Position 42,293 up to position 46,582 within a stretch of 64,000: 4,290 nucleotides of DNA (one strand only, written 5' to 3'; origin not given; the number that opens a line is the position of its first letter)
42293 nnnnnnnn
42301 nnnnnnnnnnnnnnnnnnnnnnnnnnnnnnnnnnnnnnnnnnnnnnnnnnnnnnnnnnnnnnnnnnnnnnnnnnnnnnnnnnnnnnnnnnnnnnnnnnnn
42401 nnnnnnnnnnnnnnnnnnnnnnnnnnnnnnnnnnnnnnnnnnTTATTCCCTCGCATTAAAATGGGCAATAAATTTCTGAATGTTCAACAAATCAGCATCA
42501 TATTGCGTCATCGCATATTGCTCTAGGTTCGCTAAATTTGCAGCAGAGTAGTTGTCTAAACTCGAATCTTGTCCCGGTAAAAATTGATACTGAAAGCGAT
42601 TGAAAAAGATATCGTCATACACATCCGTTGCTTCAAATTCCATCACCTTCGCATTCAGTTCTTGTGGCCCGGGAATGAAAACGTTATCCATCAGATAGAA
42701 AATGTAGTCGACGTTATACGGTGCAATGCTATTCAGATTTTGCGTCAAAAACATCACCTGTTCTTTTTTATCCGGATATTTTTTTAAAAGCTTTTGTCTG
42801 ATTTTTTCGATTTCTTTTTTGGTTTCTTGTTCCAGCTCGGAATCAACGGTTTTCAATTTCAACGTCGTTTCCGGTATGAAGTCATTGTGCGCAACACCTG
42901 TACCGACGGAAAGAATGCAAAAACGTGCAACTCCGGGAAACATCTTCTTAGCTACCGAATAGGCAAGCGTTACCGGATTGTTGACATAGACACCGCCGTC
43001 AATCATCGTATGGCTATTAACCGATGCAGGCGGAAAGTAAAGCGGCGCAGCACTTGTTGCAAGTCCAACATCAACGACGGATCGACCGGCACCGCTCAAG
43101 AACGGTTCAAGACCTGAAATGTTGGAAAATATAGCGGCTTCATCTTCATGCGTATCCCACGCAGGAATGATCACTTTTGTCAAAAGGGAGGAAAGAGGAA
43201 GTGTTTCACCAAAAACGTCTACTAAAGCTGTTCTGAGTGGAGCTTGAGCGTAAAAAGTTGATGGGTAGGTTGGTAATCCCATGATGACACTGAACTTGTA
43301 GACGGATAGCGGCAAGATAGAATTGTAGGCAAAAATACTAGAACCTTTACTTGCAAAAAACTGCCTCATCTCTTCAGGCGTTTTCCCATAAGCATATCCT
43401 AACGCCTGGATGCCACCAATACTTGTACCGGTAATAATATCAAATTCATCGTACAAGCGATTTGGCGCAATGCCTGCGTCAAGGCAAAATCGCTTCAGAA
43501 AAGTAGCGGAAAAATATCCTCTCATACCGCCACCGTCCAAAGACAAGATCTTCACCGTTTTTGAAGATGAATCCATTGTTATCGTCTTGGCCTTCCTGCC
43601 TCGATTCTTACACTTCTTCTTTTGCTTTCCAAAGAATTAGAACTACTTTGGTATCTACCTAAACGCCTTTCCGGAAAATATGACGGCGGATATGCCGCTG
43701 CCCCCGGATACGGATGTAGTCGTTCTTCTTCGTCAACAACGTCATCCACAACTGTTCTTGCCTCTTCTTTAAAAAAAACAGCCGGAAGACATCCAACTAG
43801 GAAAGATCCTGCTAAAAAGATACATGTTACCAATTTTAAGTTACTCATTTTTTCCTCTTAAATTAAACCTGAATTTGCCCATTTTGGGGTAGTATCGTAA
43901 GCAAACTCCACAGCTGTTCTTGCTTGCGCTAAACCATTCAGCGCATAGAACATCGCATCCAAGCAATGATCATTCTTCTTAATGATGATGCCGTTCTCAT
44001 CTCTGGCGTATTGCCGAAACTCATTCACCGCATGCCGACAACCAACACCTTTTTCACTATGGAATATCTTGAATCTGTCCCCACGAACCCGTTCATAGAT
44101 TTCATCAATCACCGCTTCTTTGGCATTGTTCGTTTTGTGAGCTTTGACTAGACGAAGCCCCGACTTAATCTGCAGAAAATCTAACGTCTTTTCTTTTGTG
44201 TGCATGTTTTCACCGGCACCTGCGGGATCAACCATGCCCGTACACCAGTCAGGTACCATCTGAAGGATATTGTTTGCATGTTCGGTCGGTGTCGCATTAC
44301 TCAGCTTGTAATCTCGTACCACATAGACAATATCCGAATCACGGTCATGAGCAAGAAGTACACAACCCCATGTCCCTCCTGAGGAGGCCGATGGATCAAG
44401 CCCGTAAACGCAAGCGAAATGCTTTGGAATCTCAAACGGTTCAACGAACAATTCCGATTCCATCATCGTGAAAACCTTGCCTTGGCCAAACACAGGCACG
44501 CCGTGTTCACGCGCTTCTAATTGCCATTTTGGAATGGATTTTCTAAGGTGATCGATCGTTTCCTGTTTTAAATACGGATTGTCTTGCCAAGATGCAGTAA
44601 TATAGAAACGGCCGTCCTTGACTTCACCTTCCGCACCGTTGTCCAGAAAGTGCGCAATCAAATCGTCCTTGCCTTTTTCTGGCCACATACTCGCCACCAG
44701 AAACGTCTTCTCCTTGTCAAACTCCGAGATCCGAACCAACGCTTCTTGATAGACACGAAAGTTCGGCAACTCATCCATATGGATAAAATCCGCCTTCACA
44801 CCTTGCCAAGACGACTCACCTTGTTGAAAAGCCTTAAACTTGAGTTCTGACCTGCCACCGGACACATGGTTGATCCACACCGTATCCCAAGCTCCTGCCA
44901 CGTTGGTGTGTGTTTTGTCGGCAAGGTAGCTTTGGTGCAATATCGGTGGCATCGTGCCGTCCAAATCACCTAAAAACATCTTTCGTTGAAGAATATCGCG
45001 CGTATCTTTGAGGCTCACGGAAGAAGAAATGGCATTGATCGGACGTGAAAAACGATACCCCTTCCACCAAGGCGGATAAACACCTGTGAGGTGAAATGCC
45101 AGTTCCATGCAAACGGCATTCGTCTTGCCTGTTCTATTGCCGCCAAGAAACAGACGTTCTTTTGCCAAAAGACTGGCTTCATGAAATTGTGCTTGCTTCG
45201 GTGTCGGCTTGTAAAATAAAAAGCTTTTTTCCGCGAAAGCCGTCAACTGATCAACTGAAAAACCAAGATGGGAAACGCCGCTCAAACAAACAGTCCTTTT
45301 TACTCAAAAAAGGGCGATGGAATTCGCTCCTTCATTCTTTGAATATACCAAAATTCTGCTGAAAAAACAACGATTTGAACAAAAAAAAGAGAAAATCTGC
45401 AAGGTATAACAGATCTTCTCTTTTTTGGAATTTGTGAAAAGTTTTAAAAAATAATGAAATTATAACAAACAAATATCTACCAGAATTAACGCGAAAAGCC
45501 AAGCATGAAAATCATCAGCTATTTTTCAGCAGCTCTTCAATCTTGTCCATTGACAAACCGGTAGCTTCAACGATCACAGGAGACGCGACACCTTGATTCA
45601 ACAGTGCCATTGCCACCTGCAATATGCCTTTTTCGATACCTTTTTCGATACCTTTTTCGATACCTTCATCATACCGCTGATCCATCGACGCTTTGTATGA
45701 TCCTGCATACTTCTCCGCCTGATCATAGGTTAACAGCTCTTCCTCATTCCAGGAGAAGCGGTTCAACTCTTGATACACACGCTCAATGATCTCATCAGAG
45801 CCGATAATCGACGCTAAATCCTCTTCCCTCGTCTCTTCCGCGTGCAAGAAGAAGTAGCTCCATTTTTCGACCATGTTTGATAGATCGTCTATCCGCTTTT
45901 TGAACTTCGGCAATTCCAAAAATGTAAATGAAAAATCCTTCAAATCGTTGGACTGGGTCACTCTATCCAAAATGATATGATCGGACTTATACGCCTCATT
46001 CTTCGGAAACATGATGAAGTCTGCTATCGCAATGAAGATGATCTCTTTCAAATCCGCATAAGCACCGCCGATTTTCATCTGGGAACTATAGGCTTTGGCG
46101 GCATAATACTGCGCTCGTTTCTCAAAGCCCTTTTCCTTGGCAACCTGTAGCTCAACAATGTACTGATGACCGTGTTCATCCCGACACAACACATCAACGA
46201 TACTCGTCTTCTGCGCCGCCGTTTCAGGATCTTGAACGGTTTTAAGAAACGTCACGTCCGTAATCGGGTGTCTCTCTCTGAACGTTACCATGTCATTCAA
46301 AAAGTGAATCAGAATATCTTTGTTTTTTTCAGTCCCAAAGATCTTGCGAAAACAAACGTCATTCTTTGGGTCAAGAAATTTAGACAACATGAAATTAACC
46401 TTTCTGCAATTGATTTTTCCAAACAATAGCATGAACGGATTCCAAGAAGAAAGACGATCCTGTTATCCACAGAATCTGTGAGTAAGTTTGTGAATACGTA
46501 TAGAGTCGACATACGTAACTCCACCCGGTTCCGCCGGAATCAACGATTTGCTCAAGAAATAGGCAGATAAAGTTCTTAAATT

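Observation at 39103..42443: Daisy-chained fibre genes: one domain split in half at two successive gene boundaries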

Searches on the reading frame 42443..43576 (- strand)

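Call 5: search_protein_families(library=pfam, proteins=[window:42443-43576:-], max_evalue=0.01)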
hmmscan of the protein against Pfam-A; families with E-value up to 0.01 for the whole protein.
window:42443-43576:- (377 aa): 1 family
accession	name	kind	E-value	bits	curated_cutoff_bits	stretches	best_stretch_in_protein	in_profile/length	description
PF01734.28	Patatin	-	1.5e-28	100.7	27.7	1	11-205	1-190/191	Patatin-like phospholipase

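Call 6: search_protein_families(library=phrogs, proteins=[window:42443-43576:-], max_evalue=0.01)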
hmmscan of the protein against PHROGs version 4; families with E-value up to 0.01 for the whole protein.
window:42443-43576:- (377 aa): 1 family
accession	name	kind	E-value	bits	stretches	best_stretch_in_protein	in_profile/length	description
phrog_25573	-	unknown function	1.4e-16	61.6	1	9-229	4-212/307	-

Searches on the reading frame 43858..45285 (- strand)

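Call 5: search_protein_families(library=pfam, proteins=[window:43858-45285:-], max_evalue=0.01)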
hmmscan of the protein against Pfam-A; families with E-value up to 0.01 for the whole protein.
window:43858-45285:- (475 aa): 2 families
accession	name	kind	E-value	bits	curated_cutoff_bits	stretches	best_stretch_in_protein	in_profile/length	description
PF17289.8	Terminase_6C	-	5.5e-13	49.6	22.6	1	295-450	2-153/155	Terminase RNaseH-like domain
PF03237.21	Terminase_6N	-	3.3e-11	43.7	22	1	45-277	1-213/215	Terminase large subunit, T4likevirus-type, N-terminal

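Call 6: search_protein_families(library=phrogs, proteins=[window:43858-45285:-], max_evalue=0.01)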
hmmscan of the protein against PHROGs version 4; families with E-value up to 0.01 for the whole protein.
window:43858-45285:- (475 aa): 7 families
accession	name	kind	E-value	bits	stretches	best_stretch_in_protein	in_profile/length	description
phrog_31467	-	unknown function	2e-29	103.8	1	30-243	44-257/261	-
phrog_2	-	head and packaging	4.8e-28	99.4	1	23-456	262-596/807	terminase large subunit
phrog_5653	-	head and packaging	4.4e-14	53.7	1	267-451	6-179/199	terminase large subunit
phrog_30463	-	unknown function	8.3e-08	33.8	1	386-449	12-70/101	-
phrog_10250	-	head and packaging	5.2e-05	24.1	1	286-452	44-215/228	terminase large subunit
phrog_6672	-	head and packaging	0.00061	20.4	1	382-457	58-134/145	terminase large subunit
phrog_979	-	head and packaging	0.0011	18.8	0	18-230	145-338/642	terminase large subunit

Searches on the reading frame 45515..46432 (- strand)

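Call 8: search_protein_families(library=phrogs, proteins=[window:45515-46432:-], max_evalue=0.001)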
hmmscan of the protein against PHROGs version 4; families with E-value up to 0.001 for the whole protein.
window:45515-46432:- (305 aa): 2 families
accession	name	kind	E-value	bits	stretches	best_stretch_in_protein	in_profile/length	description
phrog_3300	-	integration and excision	3e-44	152.8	2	18-167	2-140/313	transposase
phrog_12274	-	unknown function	2.3e-05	25.4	1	252-299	86-133/138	-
